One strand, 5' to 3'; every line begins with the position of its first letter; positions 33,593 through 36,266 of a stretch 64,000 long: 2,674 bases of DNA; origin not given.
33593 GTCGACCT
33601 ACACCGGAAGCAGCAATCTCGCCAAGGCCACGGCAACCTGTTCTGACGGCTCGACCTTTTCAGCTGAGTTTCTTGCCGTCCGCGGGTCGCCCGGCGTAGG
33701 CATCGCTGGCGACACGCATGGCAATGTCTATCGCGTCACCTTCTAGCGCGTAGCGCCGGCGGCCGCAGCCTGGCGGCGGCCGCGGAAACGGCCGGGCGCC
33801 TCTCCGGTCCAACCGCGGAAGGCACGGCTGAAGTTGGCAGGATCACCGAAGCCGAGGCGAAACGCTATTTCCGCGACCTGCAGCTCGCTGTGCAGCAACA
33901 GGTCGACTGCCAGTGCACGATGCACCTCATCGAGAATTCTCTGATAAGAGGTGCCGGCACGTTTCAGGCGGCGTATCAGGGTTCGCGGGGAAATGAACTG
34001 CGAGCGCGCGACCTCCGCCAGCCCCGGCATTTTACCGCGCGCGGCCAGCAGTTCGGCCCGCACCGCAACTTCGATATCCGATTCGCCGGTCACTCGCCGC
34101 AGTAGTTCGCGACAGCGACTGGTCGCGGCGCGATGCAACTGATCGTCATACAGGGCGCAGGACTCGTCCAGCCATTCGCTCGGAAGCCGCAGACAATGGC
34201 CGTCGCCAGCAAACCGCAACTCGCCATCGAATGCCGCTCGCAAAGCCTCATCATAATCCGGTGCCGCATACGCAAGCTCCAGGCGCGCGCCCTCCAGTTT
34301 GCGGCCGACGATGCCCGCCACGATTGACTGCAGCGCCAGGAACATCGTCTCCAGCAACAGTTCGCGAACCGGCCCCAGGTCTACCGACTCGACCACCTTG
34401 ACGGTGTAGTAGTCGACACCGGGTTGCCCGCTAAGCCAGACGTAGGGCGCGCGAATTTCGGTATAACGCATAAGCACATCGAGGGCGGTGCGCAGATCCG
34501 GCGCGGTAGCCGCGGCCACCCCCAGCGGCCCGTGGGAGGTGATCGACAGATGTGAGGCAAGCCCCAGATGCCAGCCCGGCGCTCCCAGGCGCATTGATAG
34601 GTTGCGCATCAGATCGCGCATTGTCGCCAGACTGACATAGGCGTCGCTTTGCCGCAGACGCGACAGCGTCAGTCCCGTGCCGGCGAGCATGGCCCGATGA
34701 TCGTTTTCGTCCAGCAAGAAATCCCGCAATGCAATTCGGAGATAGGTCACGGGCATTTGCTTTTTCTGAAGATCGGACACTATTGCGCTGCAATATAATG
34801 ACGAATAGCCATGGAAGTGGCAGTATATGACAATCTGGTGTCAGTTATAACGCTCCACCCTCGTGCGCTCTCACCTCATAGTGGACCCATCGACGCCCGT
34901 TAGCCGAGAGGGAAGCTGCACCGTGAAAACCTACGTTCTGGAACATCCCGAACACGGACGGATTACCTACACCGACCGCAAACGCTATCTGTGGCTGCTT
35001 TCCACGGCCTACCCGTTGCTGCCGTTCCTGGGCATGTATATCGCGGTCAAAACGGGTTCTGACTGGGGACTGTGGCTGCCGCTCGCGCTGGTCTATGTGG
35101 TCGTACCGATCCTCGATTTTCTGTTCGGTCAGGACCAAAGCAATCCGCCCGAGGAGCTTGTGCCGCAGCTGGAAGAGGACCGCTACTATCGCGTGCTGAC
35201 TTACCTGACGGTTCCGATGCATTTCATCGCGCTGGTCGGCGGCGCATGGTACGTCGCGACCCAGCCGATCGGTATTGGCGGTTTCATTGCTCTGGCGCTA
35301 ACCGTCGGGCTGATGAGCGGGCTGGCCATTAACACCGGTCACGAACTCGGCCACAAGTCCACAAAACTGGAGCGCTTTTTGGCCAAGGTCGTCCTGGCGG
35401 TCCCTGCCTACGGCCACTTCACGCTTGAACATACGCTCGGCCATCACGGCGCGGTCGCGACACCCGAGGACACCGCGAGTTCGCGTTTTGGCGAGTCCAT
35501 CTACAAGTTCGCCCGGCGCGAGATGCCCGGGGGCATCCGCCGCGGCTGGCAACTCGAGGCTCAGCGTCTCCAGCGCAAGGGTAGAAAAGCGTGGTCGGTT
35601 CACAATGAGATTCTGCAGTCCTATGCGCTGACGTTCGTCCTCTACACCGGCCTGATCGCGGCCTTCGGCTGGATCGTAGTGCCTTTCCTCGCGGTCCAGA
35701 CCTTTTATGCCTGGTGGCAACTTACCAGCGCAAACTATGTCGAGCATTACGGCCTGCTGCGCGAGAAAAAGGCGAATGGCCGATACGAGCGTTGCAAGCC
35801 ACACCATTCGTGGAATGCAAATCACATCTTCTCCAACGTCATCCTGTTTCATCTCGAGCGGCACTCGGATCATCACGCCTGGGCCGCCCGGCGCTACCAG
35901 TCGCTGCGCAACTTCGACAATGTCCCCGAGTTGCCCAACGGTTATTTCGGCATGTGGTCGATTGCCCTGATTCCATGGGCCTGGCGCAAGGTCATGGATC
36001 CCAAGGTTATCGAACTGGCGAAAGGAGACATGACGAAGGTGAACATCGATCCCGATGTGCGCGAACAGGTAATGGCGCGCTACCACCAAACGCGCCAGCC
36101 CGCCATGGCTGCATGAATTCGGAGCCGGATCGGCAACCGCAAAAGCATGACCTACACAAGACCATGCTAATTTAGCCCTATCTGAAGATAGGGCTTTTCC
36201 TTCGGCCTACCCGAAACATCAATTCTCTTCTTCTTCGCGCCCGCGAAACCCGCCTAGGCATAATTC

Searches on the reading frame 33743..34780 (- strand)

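Call 10: search_protein_families(library=pfam, proteins=[window:33743-34780:-], max_evalue=0.00001)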
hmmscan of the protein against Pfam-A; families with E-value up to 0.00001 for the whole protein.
window:33743-34780:- (345 aa): 3 families
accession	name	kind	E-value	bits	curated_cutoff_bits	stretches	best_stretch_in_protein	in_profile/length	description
PF12625.12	Arabinose_bd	-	6.9e-27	95.2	27.6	1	27-206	3-183/185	Arabinose-binding domain of AraC transcription regulator, N-term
PF12833.13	HTH_18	-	6.6e-19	68.4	33.6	1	258-334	2-79/80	Helix-turn-helix domain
PF00165.29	HTH_AraC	-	5e-09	36.5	26.6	0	297-333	6-41/42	Bacterial regulatory helix-turn-helix proteins, AraC family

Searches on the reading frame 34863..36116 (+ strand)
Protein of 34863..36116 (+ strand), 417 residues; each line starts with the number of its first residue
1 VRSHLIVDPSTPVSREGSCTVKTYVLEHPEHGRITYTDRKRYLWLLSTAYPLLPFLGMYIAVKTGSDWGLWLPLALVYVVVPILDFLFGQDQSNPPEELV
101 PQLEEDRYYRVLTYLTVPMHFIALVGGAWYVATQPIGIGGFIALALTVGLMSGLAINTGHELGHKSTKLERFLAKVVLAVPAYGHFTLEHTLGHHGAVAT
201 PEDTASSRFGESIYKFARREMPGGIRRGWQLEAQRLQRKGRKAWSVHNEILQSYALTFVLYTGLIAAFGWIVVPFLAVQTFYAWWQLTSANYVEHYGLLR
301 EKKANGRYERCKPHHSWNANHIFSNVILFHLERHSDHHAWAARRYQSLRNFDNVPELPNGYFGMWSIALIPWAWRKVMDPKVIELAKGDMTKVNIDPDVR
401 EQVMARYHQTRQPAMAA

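Call 10: search_protein_families(library=pfam, proteins=[window:34863-36116:+], max_evalue=0.00001)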
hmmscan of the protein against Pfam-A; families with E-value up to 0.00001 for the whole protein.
window:34863-36116:+ (417 aa): 1 family
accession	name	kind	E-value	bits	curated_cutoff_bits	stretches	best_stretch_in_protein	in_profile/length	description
PF00487.30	FA_desaturase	-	2.1e-26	93.7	29.7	1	142-366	6-251/253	Fatty acid desaturase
